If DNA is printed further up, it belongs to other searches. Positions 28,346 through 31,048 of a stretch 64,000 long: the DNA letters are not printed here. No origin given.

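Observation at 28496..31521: Orphan TM-less FtsK/SpoIIIE ATPase with degenerate flanking P-loop domains, coupled to a 3-TM protein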

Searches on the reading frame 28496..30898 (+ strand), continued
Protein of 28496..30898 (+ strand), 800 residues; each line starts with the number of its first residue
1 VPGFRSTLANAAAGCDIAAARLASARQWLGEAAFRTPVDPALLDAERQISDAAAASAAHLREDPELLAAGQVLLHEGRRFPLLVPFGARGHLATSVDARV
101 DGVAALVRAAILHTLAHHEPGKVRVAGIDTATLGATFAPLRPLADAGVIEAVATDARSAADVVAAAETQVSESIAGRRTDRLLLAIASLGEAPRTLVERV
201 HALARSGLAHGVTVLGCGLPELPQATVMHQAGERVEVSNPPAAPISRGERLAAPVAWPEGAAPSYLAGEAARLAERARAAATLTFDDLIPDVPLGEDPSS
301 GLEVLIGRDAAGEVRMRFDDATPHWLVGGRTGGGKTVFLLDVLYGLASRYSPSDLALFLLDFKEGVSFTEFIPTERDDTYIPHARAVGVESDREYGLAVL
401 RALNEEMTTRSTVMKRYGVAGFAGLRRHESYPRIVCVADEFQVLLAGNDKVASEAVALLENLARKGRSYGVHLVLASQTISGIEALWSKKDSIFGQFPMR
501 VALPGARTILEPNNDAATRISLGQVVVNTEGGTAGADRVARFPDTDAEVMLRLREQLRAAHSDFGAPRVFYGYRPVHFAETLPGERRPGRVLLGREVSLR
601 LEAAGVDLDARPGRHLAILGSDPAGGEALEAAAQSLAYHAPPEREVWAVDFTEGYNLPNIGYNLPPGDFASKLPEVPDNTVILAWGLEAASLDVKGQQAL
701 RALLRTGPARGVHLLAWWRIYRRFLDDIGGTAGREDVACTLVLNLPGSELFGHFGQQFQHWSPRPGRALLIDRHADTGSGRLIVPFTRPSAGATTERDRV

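Call 10: find_homologous_proteins(query=window:28496-30898:+, max_evalue=0.00001)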
Query window:28496-30898:+ (800 aa): 982 proteins with E <= 0.00001 among 8000 candidates; the best 120 are listed.
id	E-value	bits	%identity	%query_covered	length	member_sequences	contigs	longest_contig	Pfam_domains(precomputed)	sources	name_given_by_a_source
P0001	0.0e+0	1765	100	100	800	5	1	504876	PF01580.25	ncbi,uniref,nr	ncbi:FtsK/SpoIIIE domain-containing protein [Glycomyces tenuis]|uniref:FtsK/SpoIIIE domain-containin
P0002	0.0e+0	1537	87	99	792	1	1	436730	PF01580.25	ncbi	ncbi:FtsK/SpoIIIE domain-containing protein [Glycomyces tarimensis]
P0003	0.0e+0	1534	89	99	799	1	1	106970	PF01580.25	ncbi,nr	ncbi:MAG TPA: FtsK/SpoIIIE domain-containing protein [Glycomyces sp.]|nr:FtsK/SpoIIIE domain-contain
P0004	0.0e+0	1528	86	100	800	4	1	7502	PF01580.25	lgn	-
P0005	0.0e+0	1449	83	99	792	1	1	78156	PF01580.25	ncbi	ncbi:FtsK/SpoIIIE domain-containing protein [Glycomyces halotolerans]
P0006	0.0e+0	1432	82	99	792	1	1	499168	PF01580.25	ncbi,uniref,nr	ncbi:FtsK/SpoIIIE domain-containing protein [Glycomyces xiaoerkulensis]|uniref:FtsK/SpoIIIE domain-c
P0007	0.0e+0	1428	82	99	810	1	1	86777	PF01580.25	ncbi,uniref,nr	ncbi:FtsK/SpoIIIE domain-containing protein [Glycomyces buryatensis]|uniref:Cell division protein Ft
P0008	0.0e+0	1422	82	99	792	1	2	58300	PF01580.25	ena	-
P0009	0.0e+0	1383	80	99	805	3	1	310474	PF01580.25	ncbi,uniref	ncbi:FtsK/SpoIIIE domain-containing protein [Glycomyces sp. NPDC048151]|uniref:FtsK/SpoIIIE domain-c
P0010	0.0e+0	1376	80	99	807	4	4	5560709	PF01580.25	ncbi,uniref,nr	ncbi:FtsK/SpoIIIE domain-containing protein [Glycomyces algeriensis]|uniref:Cell division protein Ft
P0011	0.0e+0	1376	80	99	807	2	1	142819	PF01580.25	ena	-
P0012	0.0e+0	1370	79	99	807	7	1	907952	PF01580.25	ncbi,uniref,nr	ncbi:FtsK/SpoIIIE domain-containing protein [Glycomyces artemisiae]|uniref:FtsK/SpoIIIE family prote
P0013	0.0e+0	1368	79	99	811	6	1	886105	PF01580.25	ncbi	ncbi:FtsK/SpoIIIE domain-containing protein [Glycomyces scopariae]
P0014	0.0e+0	1362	80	99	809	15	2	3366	PF01580.25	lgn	-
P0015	0.0e+0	1359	79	99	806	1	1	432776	PF01580.25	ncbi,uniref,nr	ncbi:hypothetical protein K3N28_12580 [Glycomyces sp. TRM65418]|uniref:FtsK/SpoIIIE domain-containin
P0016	0.0e+0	1351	79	99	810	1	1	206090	PF01580.25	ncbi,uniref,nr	ncbi:FtsK/SpoIIIE domain-containing protein [Glycomyces sp. YM15]|uniref:FtsK/SpoIIIE domain-contain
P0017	0.0e+0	1350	78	99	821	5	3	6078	PF01580.25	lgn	-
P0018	0.0e+0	1348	79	99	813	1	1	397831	PF01580.25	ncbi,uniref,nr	ncbi:FtsK/SpoIIIE domain-containing protein [Glycomyces paridis]|uniref:Cell division protein FtsK n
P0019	0.0e+0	1345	78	99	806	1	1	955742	PF01580.25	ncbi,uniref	ncbi:FtsK/SpoIIIE domain-containing protein [Glycomyces rhizosphaerae]|uniref:FtsK/SpoIIIE domain-co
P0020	0.0e+0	1344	78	99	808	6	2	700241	PF01580.25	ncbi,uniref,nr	ncbi:FtsK/SpoIIIE domain-containing protein [Glycomyces harbinensis]|uniref:FtsK/SpoIIIE family prot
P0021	0.0e+0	1338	78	99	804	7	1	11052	PF01580.25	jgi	jgi:hypothetical protein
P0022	0.0e+0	1336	78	98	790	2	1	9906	PF01580.25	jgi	jgi:DNA segregation ATPase FtsK/SpoIIIE, S-DNA-T family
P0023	0.0e+0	1332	77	99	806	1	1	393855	PF01580.25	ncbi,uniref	ncbi:FtsK/SpoIIIE domain-containing protein [Glycomyces sp. NPDC046736]|uniref:FtsK/SpoIIIE domain-c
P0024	0.0e+0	1214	82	86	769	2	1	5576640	PF01580.25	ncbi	ncbi:FtsK/SpoIIIE domain-containing protein [Glycomyces albus]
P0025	0.0e+0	1125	83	79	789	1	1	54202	PF01580.25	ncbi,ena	-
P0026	0.0e+0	1014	88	63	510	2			PF01580.25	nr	nr:FtsK/SpoIIIE domain-containing protein [Glycomyces sp. L485]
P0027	3.0e-294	996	80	70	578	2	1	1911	PF01580.25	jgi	jgi:hypothetical protein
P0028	7.1e-282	955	59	98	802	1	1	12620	PF01580.25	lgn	-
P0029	4.0e-280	950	58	99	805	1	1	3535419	PF01580.25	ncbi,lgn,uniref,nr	ncbi:FtsK/SpoIIIE domain-containing protein [Haloglycomyces albus]|uniref:FtsK/SpoIIIE domain-contai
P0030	7.2e-279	945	59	99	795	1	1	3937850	PF01580.25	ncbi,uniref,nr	ncbi:FtsK/SpoIIIE domain-containing protein [Natronoglycomyces albus]|uniref:TraM recognition domain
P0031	1.0e-275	935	59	99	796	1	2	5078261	PF01580.25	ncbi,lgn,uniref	ncbi:FtsK/SpoIIIE domain-containing protein [Salininema proteolyticum]|uniref:FtsK/SpoIIIE domain-co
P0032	6.6e-273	926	57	98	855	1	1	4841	PF01580.25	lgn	-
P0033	4.9e-232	791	53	99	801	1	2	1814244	PF01580.25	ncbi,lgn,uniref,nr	ncbi:FtsK/SpoIIIE family protein [Stackebrandtia albiflava]|uniref:FtsK/SpoIIIE family protein n=1 T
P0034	9.8e-232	790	52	99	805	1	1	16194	PF01580.25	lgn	-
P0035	1.4e-228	779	52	98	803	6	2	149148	PF01580.25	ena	-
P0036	1.9e-228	779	52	99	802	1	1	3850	PF01580.25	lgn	-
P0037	2.1e-225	769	51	98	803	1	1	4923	PF01580.25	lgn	-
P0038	3.6e-225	768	50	99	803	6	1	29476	PF01580.25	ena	-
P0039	6.3e-225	767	52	99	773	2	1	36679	PF01580.25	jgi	jgi:hypothetical protein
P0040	8.8e-224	763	50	98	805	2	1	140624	PF01580.25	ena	-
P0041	1.0e-223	763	51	99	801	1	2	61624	PF01580.25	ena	-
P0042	9.6e-223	760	50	98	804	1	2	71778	PF01580.25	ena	-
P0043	1.3e-220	753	49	99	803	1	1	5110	PF01580.25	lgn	-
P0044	6.7e-208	711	49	99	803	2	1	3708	PF01580.25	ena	-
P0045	1.1e-196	674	51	91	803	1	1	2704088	PF01580.25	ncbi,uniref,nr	ncbi:cell division protein FtsK [Actinorhabdospora filicis]|uniref:Cell division protein FtsK n=1 Ta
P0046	4.4e-194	665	50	89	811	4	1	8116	PF01580.25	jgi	-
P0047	1.3e-193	664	48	98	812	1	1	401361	PF01580.25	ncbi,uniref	ncbi:FtsK/SpoIIIE domain-containing protein [Phytomonospora sp. NPDC050363]|uniref:FtsK/SpoIIIE doma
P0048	4.3e-174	599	54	73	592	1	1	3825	PF01580.25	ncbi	ncbi:MAG: FtsK/SpoIIIE domain-containing protein, partial [Stackebrandtia sp.]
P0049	6.0e-173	595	48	89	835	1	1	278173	PF01580.25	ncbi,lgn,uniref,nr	ncbi:FtsK/SpoIIIE domain-containing protein [Micromonospora mirobrigensis]|uniref:FtsK/SpoIIIE famil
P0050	1.0e-172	594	47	89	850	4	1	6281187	PF01580.25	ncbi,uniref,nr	ncbi:TraM recognition domain-containing protein [Micromonospora sp. WMMC415]|uniref:FtsK/SpoIIIE dom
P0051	1.1e-171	591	47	90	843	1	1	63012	PF01580.25,PF12696.14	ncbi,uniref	ncbi:FtsK/SpoIIIE domain-containing protein [Micromonospora sp. NPDC049275]|uniref:FtsK/SpoIIIE doma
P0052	1.3e-171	591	46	89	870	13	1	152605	PF01580.25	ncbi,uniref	ncbi:FtsK/SpoIIIE domain-containing protein [Micromonospora gifhornensis]|uniref:FtsK/SpoIIIE domain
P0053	6.9e-171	588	50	71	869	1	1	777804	PF01580.25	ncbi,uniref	ncbi:FtsK/SpoIIIE domain-containing protein [Micromonospora sp. H33]|uniref:FtsK/SpoIIIE domain-cont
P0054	7.6e-171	588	46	90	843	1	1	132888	PF01580.25,PF12696.14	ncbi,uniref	ncbi:FtsK/SpoIIIE domain-containing protein [Micromonospora sp. NPDC049274]|uniref:FtsK/SpoIIIE doma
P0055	1.2e-170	588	48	89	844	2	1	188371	PF01580.25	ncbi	ncbi:FtsK/SpoIIIE domain-containing protein [Micromonospora sp. CPCC 205711]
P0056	1.2e-170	588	47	89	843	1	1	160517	PF01580.25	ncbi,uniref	ncbi:FtsK/SpoIIIE domain-containing protein [Micromonospora sp. ZYX-F-536]|uniref:FtsK/SpoIIIE domai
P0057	1.7e-170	587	45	96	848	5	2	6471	PF01580.25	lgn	-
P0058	2.5e-170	587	48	89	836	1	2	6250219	PF01580.25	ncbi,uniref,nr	ncbi:FtsK/SpoIIIE domain-containing protein [Micromonospora siamensis]|uniref:FtsK/SpoIIIE family pr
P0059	3.9e-170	586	47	89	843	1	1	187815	PF01580.25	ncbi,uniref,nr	ncbi:FtsK/SpoIIIE domain-containing protein [Micromonospora sp. RHAY321]|uniref:FtsK/SpoIIIE domain-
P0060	4.0e-170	586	46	91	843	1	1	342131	PF01580.25,PF12696.14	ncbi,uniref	ncbi:FtsK/SpoIIIE domain-containing protein [Micromonospora sp. NPDC005979]|uniref:FtsK/SpoIIIE doma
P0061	4.9e-170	586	45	91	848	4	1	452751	PF01580.25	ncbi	ncbi:FtsK/SpoIIIE domain-containing protein [Phytohabitans rumicis]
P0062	8.4e-170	585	44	98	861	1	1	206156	PF01580.25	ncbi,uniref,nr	ncbi:FtsK/SpoIIIE domain-containing protein [Micromonospora radicis]|uniref:Cell division protein Ft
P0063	3.5e-169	583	46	91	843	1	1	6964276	PF01580.25,PF12696.14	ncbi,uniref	ncbi:FtsK/SpoIIIE domain-containing protein [Micromonospora sp. CA-249363]|uniref:FtsK/SpoIIIE domai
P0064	5.8e-169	582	46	93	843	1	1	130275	PF01580.25,PF12696.14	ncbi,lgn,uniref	ncbi:FtsK/SpoIIIE domain-containing protein [Micromonospora sp. NPDC005172]|uniref:FtsK/SpoIIIE doma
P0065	6.3e-169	582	46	89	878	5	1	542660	PF01580.25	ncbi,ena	-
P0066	7.1e-169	582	46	93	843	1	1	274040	PF01580.25,PF12696.14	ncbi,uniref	ncbi:FtsK/SpoIIIE domain-containing protein [Micromonospora sp. NPDC005174]|uniref:FtsK/SpoIIIE doma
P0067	2.1e-168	580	46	90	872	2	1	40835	PF01580.25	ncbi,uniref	ncbi:FtsK/SpoIIIE domain-containing protein [Micromonospora sp. NPDC052213]|uniref:FtsK/SpoIIIE doma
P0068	2.2e-168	580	47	89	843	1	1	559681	PF01580.25,PF12696.14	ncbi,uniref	ncbi:FtsK/SpoIIIE domain-containing protein [Micromonospora sp. NPDC000316]|uniref:FtsK/SpoIIIE doma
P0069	2.3e-168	580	45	92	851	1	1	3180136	PF01580.25,PF12696.14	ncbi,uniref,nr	ncbi:FtsK/SpoIIIE domain-containing protein [Micromonospora lupini]|uniref:FtsK/SpoIIIE domain-conta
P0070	3.0e-168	580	47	89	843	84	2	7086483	PF01580.25,PF12696.14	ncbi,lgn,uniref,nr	ncbi:FtsK/SpoIIIE domain-containing protein [Micromonospora zamorensis]|uniref:FtsK/SpoIIIE domain-c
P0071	4.5e-168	579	46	91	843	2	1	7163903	PF01580.25,PF12696.14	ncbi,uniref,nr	ncbi:hypothetical protein JOD64_001098 [Micromonospora luteifusca]|uniref:FtsK domain-containing pro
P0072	5.4e-168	579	47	89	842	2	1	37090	PF01580.25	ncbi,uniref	ncbi:FtsK/SpoIIIE domain-containing protein [Micromonospora sp. NPDC050686]|uniref:FtsK/SpoIIIE doma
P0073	5.8e-168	579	47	90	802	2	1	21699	PF01580.25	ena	-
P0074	7.3e-168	578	45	95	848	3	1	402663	PF01580.25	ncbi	-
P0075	9.2e-168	578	46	90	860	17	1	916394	PF01580.25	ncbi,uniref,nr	ncbi:FtsK/SpoIIIE family protein [Micromonospora sp. M71_S20]|uniref:FtsK/SpoIIIE domain-containing 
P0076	9.6e-168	578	47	89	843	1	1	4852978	PF01580.25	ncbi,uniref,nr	ncbi:FtsK/SpoIIIE domain-containing protein [Micromonospora cremea]|uniref:FtsK/SpoIIIE family prote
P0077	1.2e-167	578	46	88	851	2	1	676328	PF01580.25,PF12696.14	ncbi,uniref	ncbi:FtsK/SpoIIIE domain-containing protein [Micromonospora lupini]|uniref:FtsK/SpoIIIE domain-conta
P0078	1.3e-167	578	45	98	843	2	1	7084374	PF01580.25,PF12696.14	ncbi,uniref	ncbi:FtsK/SpoIIIE domain-containing protein [Micromonospora sp. WMMD736]|uniref:FtsK/SpoIIIE domain-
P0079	1.3e-167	578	45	96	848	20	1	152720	PF01580.25,PF12696.14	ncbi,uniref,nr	ncbi:FtsK/SpoIIIE domain-containing protein [Micromonospora parva]|uniref:FtsK/SpoIIIE domain-contai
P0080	1.7e-167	577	47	88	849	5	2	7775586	PF01580.25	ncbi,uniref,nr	ncbi:cell division protein FtsK [Micromonospora echinospora]|uniref:FtsK/SpoIIIE family protein n=1 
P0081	1.9e-167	577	50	71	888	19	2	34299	PF01580.25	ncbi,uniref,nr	ncbi:FtsK/SpoIIIE domain-containing protein [Micromonospora andamanensis]|uniref:FtsK/SpoIIIE domain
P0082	2.4e-167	577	46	90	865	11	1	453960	PF01580.25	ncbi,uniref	ncbi:FtsK/SpoIIIE domain-containing protein [Micromonospora sp. NPDC047730]|uniref:FtsK/SpoIIIE doma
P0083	2.4e-167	577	45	89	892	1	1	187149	PF01580.25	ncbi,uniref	ncbi:FtsK/SpoIIIE domain-containing protein [Micromonospora sp. GCM10011542]|uniref:FtsK/SpoIIIE dom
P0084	2.5e-167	577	45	91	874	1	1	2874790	PF01580.25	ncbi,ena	-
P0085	2.9e-167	576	46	90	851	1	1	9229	PF01580.25,PF12696.14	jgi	jgi:S-DNA-T family DNA segregation ATPase FtsK/SpoIIIE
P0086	3.8e-167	576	45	89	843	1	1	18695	PF01580.25,PF12696.14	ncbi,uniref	ncbi:FtsK/SpoIIIE domain-containing protein [Micromonospora sp. NPDC049004]|uniref:FtsK/SpoIIIE doma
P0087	4.3e-167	576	46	90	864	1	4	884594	PF01580.25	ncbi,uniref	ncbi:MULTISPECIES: FtsK/SpoIIIE domain-containing protein [unclassified Micromonospora]|uniref:FtsK/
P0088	5.6e-167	575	47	89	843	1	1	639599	PF01580.25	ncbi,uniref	ncbi:FtsK/SpoIIIE domain-containing protein [Micromonospora sp. 067-2]|uniref:FtsK/SpoIIIE domain-co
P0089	8.2e-167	575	46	89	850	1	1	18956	PF01580.25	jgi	jgi:hypothetical protein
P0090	8.4e-167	575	47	88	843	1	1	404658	PF01580.25,PF12696.14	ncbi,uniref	ncbi:FtsK/SpoIIIE domain-containing protein [Micromonospora taraxaci]|uniref:FtsK/SpoIIIE domain-con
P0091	9.6e-167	575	45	89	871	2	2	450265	PF01580.25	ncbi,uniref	ncbi:FtsK/SpoIIIE domain-containing protein [Micromonospora sonneratiae]|uniref:FtsK/SpoIIIE domain-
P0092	1.1e-166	574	46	89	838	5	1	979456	PF01580.25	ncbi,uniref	ncbi:FtsK/SpoIIIE domain-containing protein [Micromonospora sp. NPDC049081]|uniref:FtsK/SpoIIIE doma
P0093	1.2e-166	574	46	89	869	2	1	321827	PF01580.25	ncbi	ncbi:FtsK/SpoIIIE domain-containing protein [Micromonospora sp. NPDC003197]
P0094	1.4e-166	574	45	89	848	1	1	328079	PF01580.25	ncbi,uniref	ncbi:FtsK/SpoIIIE domain-containing protein [Micromonospora sp. NPDC051196]|uniref:FtsK/SpoIIIE doma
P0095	2.0e-166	574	46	88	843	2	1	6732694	PF01580.25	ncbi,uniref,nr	ncbi:FtsK/SpoIIIE domain-containing protein [Micromonospora sp. WMMD710]|uniref:FtsK/SpoIIIE domain-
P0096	2.2e-166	573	45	91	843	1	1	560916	PF01580.25,PF12696.14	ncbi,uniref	ncbi:FtsK/SpoIIIE domain-containing protein [Micromonospora sp. NPDC051543]|uniref:FtsK/SpoIIIE doma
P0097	2.5e-166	573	46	89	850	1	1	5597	PF01580.25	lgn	-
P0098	3.5e-166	573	46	88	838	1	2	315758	PF01580.25,PF25199.2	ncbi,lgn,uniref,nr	ncbi:FtsK/SpoIIIE domain-containing protein [Micromonospora chaiyaphumensis]|uniref:FtsK/SpoIIIE fam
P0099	3.6e-166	573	49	71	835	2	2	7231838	PF01580.25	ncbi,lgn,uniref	ncbi:FtsK/SpoIIIE domain-containing protein [Micromonospora sp. NBC_00421]|uniref:FtsK/SpoIIIE domai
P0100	3.9e-166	573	45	89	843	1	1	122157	PF01580.25,PF12696.14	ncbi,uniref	ncbi:FtsK/SpoIIIE domain-containing protein [Micromonospora sp. NPDC049114]|uniref:FtsK/SpoIIIE doma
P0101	6.6e-166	572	53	70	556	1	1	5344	PF01580.25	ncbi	ncbi:MAG: FtsK/SpoIIIE domain-containing protein, partial [Stackebrandtia sp.]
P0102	6.7e-166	572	46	92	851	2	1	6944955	PF01580.25,PF12696.14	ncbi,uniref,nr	ncbi:FtsK/SpoIIIE domain-containing protein [Micromonospora sp. NBC_01638]|uniref:FtsK/SpoIIIE domai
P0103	6.7e-166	572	47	90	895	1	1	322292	PF01580.25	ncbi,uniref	ncbi:FtsK/SpoIIIE domain-containing protein [Micromonospora matsumotoense]|uniref:FtsK/SpoIIIE domai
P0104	8.3e-166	572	47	89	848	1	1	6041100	PF01580.25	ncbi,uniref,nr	ncbi:FtsK/SpoIIIE domain-containing protein [Micromonospora sp. WMMA1363]|uniref:FtsK/SpoIIIE domain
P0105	1.1e-165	571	46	89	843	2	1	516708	PF01580.25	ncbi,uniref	ncbi:FtsK/SpoIIIE domain-containing protein [Micromonospora vulcania]|uniref:FtsK/SpoIIIE domain-con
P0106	1.2e-165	571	46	89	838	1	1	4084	PF01580.25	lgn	-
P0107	1.9e-165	570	46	91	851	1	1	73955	PF01580.25,PF12696.14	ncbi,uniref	ncbi:FtsK/SpoIIIE domain-containing protein [Micromonospora sp. NPDC049751]|uniref:FtsK/SpoIIIE doma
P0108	1.9e-165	570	46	89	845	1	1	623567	PF01580.25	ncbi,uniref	ncbi:FtsK/SpoIIIE domain-containing protein [Micromonospora sp. DT233]|uniref:FtsK/SpoIIIE domain-co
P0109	2.0e-165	570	47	89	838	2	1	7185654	PF01580.25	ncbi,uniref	ncbi:FtsK/SpoIIIE domain-containing protein [Micromonospora sp. CA-244673]|uniref:FtsK/SpoIIIE domai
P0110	2.1e-165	570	45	89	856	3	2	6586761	PF01580.25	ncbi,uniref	ncbi:FtsK/SpoIIIE domain-containing protein [Micromonospora endophytica]|uniref:FtsK/SpoIIIE domain-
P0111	2.1e-165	570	45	89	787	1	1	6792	PF01580.25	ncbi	ncbi:MAG: FtsK/SpoIIIE domain-containing protein, partial [Micromonosporaceae bacterium]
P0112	2.5e-165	570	46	91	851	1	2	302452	PF01580.25,PF12696.14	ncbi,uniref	ncbi:FtsK/SpoIIIE domain-containing protein [Micromonospora sp. NPDC049801]|uniref:FtsK/SpoIIIE doma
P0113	2.5e-165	570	46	91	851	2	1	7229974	PF01580.25,PF12696.14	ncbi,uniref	ncbi:FtsK/SpoIIIE domain-containing protein [Micromonospora sp. CA-248212]|uniref:FtsK/SpoIIIE domai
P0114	2.6e-165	570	49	71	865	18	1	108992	PF01580.25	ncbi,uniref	ncbi:FtsK/SpoIIIE domain-containing protein [Micromonospora sp. URMC 107]|uniref:FtsK/SpoIIIE domain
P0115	2.6e-165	570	49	71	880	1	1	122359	PF01580.25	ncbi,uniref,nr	ncbi:cell division protein FtsK [Micromonospora qiuiae]|uniref:Cell division protein FtsK n=1 Tax=Mi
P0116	2.9e-165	570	47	88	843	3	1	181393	PF01580.25,PF12696.14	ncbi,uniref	ncbi:FtsK/SpoIIIE domain-containing protein [Micromonospora taraxaci]|uniref:FtsK/SpoIIIE domain-con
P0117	3.2e-165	570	47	89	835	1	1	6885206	PF01580.25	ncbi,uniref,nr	ncbi:FtsK/SpoIIIE domain-containing protein [Micromonospora humidisoli]|uniref:FtsK/SpoIIIE domain-c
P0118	3.3e-165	570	46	90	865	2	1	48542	PF01580.25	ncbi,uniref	ncbi:FtsK/SpoIIIE domain-containing protein [Micromonospora sp. NPDC023814]|uniref:FtsK/SpoIIIE doma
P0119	3.3e-165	570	46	91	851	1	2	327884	PF01580.25,PF12696.14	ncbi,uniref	ncbi:FtsK/SpoIIIE domain-containing protein [Micromonospora sp. NPDC049662]|uniref:FtsK/SpoIIIE doma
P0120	3.4e-165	570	46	91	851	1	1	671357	PF01580.25,PF12696.14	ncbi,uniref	ncbi:FtsK/SpoIIIE domain-containing protein [Micromonospora sp. NPDC049107]|uniref:FtsK/SpoIIIE doma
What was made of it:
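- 28496..30898 (+): 800-aa soluble three-module FtsK/EccC-like ATPase. 100% identical to the G. tenuis protein P0001 (call 10).
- Checked: The product is 100% identical to an NCBI Glycomyces tenuis 'FtsK/SpoIIIE domain-containing protein' (call 10).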
